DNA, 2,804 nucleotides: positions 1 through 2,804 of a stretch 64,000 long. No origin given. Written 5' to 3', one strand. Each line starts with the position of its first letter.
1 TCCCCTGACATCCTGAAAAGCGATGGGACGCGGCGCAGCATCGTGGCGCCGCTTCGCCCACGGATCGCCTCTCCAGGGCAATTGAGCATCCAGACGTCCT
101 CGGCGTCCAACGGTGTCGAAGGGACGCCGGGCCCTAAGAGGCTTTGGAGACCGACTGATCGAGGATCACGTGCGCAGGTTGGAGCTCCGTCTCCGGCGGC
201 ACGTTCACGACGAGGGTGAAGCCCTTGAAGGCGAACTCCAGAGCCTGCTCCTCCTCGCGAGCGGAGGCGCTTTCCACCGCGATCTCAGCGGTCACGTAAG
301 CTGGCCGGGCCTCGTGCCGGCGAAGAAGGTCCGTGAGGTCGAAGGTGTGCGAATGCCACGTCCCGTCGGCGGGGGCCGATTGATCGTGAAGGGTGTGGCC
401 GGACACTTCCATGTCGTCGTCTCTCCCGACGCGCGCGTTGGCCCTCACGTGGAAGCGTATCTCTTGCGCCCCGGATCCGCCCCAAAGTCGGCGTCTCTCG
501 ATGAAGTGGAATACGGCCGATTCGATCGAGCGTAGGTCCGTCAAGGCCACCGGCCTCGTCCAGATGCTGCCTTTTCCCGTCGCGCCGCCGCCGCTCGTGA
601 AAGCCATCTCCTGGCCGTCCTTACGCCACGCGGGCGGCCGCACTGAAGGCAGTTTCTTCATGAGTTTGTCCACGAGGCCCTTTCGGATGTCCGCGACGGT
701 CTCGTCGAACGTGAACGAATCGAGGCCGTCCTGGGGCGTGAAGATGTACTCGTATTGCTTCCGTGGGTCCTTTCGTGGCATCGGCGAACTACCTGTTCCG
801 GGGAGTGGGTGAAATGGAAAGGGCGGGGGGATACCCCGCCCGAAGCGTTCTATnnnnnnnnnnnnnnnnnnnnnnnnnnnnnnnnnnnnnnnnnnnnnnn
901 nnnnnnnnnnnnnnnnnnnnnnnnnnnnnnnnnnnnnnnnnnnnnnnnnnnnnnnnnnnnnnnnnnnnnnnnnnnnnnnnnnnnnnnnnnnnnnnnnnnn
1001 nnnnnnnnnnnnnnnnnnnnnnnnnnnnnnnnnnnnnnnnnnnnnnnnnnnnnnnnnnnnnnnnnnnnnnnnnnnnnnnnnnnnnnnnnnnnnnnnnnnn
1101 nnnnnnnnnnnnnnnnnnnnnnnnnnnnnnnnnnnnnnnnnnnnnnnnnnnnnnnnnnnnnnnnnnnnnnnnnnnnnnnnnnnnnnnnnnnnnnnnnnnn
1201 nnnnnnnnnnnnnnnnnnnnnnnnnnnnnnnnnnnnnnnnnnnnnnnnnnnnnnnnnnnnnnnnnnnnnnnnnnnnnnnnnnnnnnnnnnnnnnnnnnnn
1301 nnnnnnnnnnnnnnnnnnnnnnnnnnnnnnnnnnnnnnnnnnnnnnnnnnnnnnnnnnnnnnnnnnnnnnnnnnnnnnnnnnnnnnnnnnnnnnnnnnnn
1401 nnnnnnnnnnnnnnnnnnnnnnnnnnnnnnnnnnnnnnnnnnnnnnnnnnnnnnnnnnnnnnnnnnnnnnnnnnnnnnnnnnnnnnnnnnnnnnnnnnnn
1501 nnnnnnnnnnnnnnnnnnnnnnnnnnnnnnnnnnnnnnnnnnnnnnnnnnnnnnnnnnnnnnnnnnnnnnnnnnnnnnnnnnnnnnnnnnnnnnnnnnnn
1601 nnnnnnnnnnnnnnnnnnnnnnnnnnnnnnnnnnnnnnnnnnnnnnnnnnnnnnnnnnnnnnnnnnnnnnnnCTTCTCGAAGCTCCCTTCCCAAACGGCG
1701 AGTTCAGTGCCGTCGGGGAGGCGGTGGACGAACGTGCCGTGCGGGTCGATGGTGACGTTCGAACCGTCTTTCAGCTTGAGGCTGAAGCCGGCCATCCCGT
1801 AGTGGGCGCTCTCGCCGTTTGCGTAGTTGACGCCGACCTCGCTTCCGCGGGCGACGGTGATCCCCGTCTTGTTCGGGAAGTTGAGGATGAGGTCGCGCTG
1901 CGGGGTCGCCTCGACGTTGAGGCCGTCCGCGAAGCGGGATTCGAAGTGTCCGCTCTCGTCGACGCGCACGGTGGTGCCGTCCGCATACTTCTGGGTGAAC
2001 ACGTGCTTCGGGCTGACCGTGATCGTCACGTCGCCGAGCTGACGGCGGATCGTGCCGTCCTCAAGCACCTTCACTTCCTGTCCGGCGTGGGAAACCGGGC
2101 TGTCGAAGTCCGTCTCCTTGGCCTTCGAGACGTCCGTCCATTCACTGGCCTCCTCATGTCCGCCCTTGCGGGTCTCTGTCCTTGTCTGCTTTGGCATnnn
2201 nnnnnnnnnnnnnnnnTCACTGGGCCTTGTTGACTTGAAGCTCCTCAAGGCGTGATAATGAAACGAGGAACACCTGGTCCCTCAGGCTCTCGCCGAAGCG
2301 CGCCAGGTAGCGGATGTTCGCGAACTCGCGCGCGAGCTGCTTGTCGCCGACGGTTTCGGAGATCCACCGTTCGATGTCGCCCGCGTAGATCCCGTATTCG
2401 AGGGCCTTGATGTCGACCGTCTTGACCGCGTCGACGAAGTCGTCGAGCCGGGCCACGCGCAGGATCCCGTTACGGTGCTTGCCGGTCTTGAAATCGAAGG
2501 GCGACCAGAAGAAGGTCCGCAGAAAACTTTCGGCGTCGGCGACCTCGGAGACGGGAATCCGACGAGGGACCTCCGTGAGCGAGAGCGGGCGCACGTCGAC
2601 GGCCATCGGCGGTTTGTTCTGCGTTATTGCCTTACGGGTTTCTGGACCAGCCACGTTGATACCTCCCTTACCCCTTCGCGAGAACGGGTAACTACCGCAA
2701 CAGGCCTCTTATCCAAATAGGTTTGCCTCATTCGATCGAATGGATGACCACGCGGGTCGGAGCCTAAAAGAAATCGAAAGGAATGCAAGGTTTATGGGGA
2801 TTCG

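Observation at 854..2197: Archaeal protein made almost entirely of PDGT beta-hairpin units resembling the eukaryotic CPAP/Tcp10 G-box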

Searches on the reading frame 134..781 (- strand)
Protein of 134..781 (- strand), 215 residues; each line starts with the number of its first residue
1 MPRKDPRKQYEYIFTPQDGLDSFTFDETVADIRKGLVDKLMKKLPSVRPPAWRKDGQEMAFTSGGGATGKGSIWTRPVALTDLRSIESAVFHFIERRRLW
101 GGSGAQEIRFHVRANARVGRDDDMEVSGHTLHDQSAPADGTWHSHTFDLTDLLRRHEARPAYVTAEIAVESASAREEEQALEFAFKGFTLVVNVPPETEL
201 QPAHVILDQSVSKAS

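Call 16: search_protein_families(library=pfam, proteins=[window:134-781:-], max_evalue=1)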
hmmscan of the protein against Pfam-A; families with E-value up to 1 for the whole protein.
window:134-781:- (215 aa): 1 family
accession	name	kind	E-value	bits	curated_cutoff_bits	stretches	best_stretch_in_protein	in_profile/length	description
PF07676.18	PD40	-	0.2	12.1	20.9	1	50-74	14-37/38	WD40-like Beta Propeller Repeat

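Call 45: find_homologous_proteins(query=window:134-781:-, max_evalue=0.001)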
Query window:134-781:- (215 aa): 3 proteins with E <= 0.001 among 570 candidates.
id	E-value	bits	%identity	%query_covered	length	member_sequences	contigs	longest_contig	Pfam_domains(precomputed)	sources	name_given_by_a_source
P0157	1.2e-140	484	100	100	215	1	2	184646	-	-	-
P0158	5.8e-122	423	87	100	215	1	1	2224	-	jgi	jgi:hypothetical protein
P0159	7.4e-90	318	67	94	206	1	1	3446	-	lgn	-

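Call 50: find_encoding_contigs(protein=P0159, flank=5000, max_places=4)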
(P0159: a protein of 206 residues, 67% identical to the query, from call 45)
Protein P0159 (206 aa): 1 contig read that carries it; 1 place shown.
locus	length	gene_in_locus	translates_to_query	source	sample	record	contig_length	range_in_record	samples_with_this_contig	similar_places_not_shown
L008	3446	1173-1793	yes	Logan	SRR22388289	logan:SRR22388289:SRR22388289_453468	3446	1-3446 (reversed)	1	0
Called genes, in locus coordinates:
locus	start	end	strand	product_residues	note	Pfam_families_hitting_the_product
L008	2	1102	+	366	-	?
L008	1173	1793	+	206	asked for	-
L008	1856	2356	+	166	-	-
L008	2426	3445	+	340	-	?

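Call 51: find_encoding_contigs(protein=P0158, flank=5000, max_places=4)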
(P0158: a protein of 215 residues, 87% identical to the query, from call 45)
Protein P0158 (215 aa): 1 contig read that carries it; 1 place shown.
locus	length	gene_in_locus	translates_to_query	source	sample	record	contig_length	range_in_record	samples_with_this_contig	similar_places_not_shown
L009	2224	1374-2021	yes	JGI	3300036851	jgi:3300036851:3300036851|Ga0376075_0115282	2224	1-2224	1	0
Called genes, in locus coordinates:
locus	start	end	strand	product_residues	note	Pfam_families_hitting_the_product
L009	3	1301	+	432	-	?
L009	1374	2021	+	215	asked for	-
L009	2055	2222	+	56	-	?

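Call 61: predict_structure(alignment_id=A3)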
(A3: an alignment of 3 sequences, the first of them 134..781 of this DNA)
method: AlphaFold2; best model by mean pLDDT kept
length: 215 residues; sequences in the alignment: 3
mean_pLDDT: 59.4   pTM: 0.61
mean pLDDT of the five models: 59.4, 58.9, 48.4, 43.0, 32.5
residues with pLDDT >= 90: 0; 70-90: 75; 50-70: 78; < 50: 62
segments of 3 or more residues with pLDDT < 50: 1-38, 177-179, 201-215
pLDDT, mean of each block of 10 residues (from residue 1): 36 28 30 43 53 57 56 72 70 69 69 71 81 68 79 83 77 52 64 59 42 34
secondary structure, 60 per line:
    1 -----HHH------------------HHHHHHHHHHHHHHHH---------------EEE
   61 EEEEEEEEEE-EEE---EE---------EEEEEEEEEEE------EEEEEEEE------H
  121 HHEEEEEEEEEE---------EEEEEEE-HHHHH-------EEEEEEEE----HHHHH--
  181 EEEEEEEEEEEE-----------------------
elements in order: H27-42 E58-70 E72-74 E89-99 E106-113 E123-132 E142-148 H150-154 E162-169 H174-178 E181-192

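Call 64: fold_search(model_id=the predicted structure, library=pdb)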
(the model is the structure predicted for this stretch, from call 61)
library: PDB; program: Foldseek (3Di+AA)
matches with E <= 10: 1683; with E <= 0.001: 32
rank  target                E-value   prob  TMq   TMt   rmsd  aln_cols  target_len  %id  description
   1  8vsd_F                2.1e-05  1.00  0.37  0.27  23.7       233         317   14  avb8/L-TGF-b1/GARP (released 2024-09-11)
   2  6gff_G                1.1e-04  1.00  0.36  0.36  17.0       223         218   12  Structure of GARP (LRRC32) in complex with latent TGF-beta1 and MHG-8 Fab (released 2018-11-07)
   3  6gff_E                1.3e-04  1.00  0.37  0.36  22.5       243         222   10  Structure of GARP (LRRC32) in complex with latent TGF-beta1 and MHG-8 Fab (released 2018-11-07)
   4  8rex_A                1.7e-04  1.00  0.38  0.39  21.5       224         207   11  CryoEM structure of mouse GARP-lTGFbeta1 in complex with a Fab fragment derived from an activating antibody. (released 2025-06-25)
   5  6gff_C                2.2e-04  0.99  0.32  0.33  21.1       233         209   12  Structure of GARP (LRRC32) in complex with latent TGF-beta1 and MHG-8 Fab (released 2018-11-07)
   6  9vjj_A                2.3e-04  1.00  0.33  0.25  20.2       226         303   13  Crystal Structure of human Latent TGF-beta1 in complex with SOF10 (released 2026-02-04)
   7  8vsc_B                2.5e-04  0.99  0.33  0.24  22.7       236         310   13  L-TGF-b1/GARP (released 2024-09-11)
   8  8rew_A                2.8e-04  1.00  0.36  0.37  21.4       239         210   11  CryoEM structure of human GARP-lTGFbeta1 in complex with a Fab fragment derived from an activating antibody. (released 2025-03-26)
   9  9vjj_B                2.9e-04  0.99  0.34  0.24  20.9       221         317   14  Crystal Structure of human Latent TGF-beta1 in complex with SOF10 (released 2026-02-04)
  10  7vrn_I                3.3e-04  1.00  0.42  0.24  10.8       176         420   12  Structure of infectious bursal disease virus Gt strain (released 2022-03-30)
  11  1ddl_C                3.3e-04  0.96  0.24  0.28  14.4       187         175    8  DESMODIUM YELLOW MOTTLE TYMOVIRUS (released 2000-10-30)
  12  1ddl_A                3.3e-04  0.94  0.25  0.27  18.1       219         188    9  DESMODIUM YELLOW MOTTLE TYMOVIRUS (released 2000-10-30)
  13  6mge_A                3.5e-04  0.97  0.23  0.29   7.7       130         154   11  Structure of human 4-1BBL (released 2018-11-21)
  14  8vsd_E                3.9e-04  0.99  0.34  0.25  23.0       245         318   12  avb8/L-TGF-b1/GARP (released 2024-09-11)
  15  8vsc_A                4.1e-04  1.00  0.34  0.26  21.4       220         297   14  L-TGF-b1/GARP (released 2024-09-11)
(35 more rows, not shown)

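Call 67: search_protein_families(library=padloc, proteins=[window:134-781:-], max_evalue=0.01)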
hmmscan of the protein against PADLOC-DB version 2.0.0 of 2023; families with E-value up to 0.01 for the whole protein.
window:134-781:- (215 aa): 0 families

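Call 68: search_protein_families(library=ncbifam, proteins=[window:134-781:-], max_evalue=0.001)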
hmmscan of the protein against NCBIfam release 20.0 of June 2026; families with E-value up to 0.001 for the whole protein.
window:134-781:- (215 aa): 0 families

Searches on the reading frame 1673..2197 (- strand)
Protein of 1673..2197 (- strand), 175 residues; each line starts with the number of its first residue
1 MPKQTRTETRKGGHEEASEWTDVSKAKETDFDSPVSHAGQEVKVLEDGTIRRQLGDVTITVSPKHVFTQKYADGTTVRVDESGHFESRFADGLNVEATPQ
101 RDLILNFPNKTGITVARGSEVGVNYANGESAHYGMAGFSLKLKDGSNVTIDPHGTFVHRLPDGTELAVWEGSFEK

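Call 24: find_homologous_proteins(query=window:1673-2197:-, max_evalue=0.01)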
Query window:1673-2197:-: 38 candidates shared short words with the query, none scored E <= 0.01.

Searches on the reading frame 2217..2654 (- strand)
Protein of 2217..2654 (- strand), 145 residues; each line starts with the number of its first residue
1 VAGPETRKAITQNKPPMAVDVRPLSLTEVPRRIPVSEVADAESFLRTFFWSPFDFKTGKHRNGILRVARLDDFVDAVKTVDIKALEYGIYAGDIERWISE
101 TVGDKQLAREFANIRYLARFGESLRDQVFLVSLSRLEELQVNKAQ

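Call 16: search_protein_families(library=pfam, proteins=[window:2217-2654:-], max_evalue=1)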
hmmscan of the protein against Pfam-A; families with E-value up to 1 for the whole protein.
window:2217-2654:- (145 aa): 2 families
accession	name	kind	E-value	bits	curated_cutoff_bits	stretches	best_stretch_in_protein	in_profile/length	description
PF19027.5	DUF5752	-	0.028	14.2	23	1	90-136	56-103/208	Family of unknown function (DUF5752)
PF17127.10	DUF5106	-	0.04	14.8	28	1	15-84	17-77/151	Domain of unknown function (DUF5106)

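Call 67: search_protein_families(library=padloc, proteins=[window:2217-2654:-], max_evalue=0.01)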
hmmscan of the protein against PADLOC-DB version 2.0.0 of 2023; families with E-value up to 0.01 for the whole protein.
window:2217-2654:- (145 aa): 0 families

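Call 68: search_protein_families(library=ncbifam, proteins=[window:2217-2654:-], max_evalue=0.001)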
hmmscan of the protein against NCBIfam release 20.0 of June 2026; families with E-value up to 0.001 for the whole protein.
window:2217-2654:- (145 aa): 0 families
